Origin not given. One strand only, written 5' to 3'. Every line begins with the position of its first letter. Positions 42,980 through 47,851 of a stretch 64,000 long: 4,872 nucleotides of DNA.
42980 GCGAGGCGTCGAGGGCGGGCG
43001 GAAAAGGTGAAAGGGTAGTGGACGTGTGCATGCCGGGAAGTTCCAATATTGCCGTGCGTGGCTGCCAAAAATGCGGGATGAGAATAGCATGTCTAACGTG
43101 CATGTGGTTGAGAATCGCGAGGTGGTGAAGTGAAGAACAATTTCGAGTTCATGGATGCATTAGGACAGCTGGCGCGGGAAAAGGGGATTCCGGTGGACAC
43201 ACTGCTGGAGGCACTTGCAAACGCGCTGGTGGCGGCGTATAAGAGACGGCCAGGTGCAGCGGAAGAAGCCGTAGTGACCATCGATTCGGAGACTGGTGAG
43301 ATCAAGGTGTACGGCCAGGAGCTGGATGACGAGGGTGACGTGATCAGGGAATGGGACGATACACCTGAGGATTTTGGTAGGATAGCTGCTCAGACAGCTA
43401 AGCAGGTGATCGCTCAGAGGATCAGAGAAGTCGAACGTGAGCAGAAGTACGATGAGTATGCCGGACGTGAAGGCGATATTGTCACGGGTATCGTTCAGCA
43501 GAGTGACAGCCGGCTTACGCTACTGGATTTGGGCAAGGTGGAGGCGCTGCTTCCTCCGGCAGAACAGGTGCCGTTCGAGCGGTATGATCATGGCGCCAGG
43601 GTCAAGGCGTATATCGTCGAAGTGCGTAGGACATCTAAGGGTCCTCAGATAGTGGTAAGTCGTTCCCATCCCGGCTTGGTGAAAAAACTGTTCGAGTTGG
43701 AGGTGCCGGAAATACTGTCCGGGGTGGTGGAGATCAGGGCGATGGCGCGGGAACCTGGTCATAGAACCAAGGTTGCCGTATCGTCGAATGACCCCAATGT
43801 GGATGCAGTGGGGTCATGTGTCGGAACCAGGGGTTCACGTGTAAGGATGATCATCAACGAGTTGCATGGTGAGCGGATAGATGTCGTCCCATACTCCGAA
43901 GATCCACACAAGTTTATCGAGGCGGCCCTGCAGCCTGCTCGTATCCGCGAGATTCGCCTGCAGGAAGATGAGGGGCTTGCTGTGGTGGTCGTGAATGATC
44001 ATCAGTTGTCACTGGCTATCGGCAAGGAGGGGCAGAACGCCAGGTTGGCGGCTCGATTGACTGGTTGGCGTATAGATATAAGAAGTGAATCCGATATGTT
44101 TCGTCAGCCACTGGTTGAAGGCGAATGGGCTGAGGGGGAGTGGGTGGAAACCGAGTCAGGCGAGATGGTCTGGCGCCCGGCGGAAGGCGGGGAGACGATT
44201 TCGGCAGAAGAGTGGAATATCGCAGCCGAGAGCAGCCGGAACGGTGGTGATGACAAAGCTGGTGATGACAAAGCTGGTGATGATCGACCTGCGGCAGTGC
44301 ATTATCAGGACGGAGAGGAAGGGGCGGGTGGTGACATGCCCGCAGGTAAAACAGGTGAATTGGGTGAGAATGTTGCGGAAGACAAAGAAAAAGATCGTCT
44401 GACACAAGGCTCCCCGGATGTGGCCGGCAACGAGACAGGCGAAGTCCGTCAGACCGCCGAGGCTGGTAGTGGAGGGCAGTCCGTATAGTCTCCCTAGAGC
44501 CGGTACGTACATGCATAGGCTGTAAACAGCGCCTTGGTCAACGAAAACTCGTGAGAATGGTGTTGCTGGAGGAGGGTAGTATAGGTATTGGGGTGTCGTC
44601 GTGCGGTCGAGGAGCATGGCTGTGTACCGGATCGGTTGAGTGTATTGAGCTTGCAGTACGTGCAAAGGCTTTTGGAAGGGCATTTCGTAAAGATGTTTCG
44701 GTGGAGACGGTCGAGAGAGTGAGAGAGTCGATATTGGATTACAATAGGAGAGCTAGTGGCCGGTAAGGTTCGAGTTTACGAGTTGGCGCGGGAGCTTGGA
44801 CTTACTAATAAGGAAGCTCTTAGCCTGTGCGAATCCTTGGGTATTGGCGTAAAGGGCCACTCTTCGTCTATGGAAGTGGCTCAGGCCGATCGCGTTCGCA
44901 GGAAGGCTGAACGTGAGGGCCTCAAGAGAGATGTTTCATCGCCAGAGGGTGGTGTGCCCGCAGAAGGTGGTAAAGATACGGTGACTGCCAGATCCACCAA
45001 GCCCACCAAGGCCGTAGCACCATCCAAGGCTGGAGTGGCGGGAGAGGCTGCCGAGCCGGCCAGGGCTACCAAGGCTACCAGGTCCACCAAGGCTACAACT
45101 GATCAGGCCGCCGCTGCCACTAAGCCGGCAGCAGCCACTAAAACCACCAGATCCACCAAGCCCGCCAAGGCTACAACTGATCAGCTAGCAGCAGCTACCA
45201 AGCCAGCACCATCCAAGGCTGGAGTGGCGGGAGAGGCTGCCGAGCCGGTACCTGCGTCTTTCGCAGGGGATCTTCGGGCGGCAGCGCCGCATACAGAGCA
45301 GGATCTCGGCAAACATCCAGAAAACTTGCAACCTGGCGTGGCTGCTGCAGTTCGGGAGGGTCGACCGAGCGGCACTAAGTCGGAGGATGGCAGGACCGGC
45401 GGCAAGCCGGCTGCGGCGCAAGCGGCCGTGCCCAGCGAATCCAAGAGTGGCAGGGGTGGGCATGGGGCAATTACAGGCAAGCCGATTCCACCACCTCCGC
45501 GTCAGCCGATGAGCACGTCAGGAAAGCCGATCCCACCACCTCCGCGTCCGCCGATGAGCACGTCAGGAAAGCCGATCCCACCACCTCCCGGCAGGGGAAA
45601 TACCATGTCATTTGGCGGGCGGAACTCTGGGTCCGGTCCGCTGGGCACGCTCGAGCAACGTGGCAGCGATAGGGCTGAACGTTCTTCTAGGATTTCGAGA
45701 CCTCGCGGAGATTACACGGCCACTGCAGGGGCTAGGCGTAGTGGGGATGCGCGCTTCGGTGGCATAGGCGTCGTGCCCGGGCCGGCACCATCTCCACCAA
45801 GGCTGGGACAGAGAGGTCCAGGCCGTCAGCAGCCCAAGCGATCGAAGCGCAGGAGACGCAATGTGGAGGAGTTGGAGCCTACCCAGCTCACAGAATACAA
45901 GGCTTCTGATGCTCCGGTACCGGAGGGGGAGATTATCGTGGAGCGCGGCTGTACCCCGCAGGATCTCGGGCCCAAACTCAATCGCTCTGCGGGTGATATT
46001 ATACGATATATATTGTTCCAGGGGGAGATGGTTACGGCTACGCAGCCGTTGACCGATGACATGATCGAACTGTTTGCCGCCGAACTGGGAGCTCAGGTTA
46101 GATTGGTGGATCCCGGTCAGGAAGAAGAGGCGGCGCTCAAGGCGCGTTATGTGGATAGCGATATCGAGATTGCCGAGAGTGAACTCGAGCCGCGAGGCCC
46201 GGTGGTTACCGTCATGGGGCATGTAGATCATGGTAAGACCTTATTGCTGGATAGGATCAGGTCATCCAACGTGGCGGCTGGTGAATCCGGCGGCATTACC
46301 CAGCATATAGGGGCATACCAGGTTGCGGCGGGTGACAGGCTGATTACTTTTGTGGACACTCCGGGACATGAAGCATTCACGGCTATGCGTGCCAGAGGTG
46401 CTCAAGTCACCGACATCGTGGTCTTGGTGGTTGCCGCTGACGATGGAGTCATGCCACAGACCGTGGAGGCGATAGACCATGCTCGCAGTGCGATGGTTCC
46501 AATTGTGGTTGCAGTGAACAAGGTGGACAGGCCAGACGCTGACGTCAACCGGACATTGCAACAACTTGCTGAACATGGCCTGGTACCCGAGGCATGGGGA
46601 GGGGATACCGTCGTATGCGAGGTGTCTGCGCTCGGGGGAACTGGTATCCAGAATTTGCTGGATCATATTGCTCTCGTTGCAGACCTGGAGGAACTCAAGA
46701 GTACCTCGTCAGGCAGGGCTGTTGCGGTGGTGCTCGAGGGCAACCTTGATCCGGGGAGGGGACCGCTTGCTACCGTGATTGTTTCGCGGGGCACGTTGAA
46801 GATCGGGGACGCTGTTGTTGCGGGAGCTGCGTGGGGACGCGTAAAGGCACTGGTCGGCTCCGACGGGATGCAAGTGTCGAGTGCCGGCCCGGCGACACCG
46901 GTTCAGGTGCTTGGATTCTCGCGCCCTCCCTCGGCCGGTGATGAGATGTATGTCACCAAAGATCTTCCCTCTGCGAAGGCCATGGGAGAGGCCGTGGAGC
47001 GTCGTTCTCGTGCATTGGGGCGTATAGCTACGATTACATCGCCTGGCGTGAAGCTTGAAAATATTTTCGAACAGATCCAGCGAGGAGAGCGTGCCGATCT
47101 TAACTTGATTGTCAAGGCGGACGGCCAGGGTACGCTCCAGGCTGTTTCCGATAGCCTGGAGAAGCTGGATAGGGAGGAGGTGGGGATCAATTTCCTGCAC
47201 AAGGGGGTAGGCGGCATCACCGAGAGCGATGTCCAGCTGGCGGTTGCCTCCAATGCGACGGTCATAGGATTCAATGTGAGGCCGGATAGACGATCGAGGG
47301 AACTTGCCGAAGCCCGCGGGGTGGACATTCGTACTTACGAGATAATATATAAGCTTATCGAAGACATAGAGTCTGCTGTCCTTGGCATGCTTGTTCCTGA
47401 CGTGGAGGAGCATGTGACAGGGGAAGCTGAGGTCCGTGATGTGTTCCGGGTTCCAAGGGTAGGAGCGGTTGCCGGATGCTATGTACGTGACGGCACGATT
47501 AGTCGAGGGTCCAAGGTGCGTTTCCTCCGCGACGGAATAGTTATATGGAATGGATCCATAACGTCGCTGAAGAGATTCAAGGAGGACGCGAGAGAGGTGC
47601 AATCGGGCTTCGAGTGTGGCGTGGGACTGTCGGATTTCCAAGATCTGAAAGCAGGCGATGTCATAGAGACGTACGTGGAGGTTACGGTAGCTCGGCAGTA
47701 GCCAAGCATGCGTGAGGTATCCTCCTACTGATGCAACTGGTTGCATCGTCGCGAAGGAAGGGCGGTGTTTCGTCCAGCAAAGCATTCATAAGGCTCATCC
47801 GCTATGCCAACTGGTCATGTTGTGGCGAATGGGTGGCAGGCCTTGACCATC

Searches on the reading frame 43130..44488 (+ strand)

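Call 71: search_protein_families(library=pfam, proteins=[window:43130-44488:+], max_evalue=0.00001)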
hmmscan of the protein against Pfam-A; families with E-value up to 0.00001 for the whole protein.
window:43130-44488:+ (452 aa): 2 families
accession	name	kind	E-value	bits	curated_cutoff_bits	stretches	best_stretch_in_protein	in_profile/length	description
PF13184.12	KH_5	-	7.7e-30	103.3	27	1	209-276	1-68/69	NusA-like KH domain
PF08529.16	NusA_N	-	1e-25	90.7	23.8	2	6-63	1-58/119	NusA N-terminal domain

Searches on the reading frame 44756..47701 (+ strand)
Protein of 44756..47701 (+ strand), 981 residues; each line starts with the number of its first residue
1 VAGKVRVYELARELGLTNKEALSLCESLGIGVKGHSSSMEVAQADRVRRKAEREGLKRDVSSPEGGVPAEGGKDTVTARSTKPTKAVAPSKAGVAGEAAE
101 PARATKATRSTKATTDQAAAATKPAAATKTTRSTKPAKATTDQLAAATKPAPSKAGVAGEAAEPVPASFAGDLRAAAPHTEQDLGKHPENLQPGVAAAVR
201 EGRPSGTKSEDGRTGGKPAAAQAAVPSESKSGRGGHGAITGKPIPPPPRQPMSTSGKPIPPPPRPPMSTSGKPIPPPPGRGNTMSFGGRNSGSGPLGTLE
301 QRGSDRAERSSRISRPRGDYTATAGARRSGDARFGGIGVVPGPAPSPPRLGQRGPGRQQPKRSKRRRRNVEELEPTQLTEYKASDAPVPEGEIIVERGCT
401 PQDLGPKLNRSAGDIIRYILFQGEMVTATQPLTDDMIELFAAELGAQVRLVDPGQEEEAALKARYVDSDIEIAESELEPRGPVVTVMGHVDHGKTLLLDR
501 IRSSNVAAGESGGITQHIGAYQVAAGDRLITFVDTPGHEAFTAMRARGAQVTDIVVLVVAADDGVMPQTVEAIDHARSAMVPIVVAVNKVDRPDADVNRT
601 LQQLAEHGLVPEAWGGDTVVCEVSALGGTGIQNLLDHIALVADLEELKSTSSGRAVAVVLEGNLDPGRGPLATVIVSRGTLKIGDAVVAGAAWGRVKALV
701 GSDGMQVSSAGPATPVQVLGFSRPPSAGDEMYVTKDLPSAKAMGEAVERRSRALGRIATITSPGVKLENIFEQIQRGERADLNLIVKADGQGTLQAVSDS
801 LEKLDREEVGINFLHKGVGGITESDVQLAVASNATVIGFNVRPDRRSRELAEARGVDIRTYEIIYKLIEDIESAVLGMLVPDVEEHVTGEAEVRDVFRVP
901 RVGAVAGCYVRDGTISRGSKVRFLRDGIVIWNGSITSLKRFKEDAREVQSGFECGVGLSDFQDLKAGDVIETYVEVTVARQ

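Call 71: search_protein_families(library=pfam, proteins=[window:44756-47701:+], max_evalue=0.00001)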
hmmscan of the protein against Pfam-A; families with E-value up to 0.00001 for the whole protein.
window:44756-47701:+ (981 aa): 6 families
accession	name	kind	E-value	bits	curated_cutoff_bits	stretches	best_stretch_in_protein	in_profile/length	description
PF11987.13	IF-2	-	3.2e-40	137.1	27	1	765-872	10-117/117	Translation-initiation factor 2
PF00009.33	GTP_EFTU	-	1.6e-36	126.1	26.5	1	484-639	6-183/188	Elongation factor Tu GTP binding domain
PF22042.2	EF-G_D2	-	3.8e-23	81.8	27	1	655-733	2-83/84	Elongation factor G domain 2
PF04760.21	IF2_N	-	7.2e-13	48.5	25.3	1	4-50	3-49/53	Translation initiation factor IF-2, N-terminal region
PF03144.31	GTP_EFTU_D2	-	1.1e-10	42.2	30.3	1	903-970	1-72/73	Elongation factor Tu domain 2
PF01926.29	MMR_HSR1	-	1e-09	38.9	21.9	1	484-589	2-113/113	50S ribosome-binding GTPase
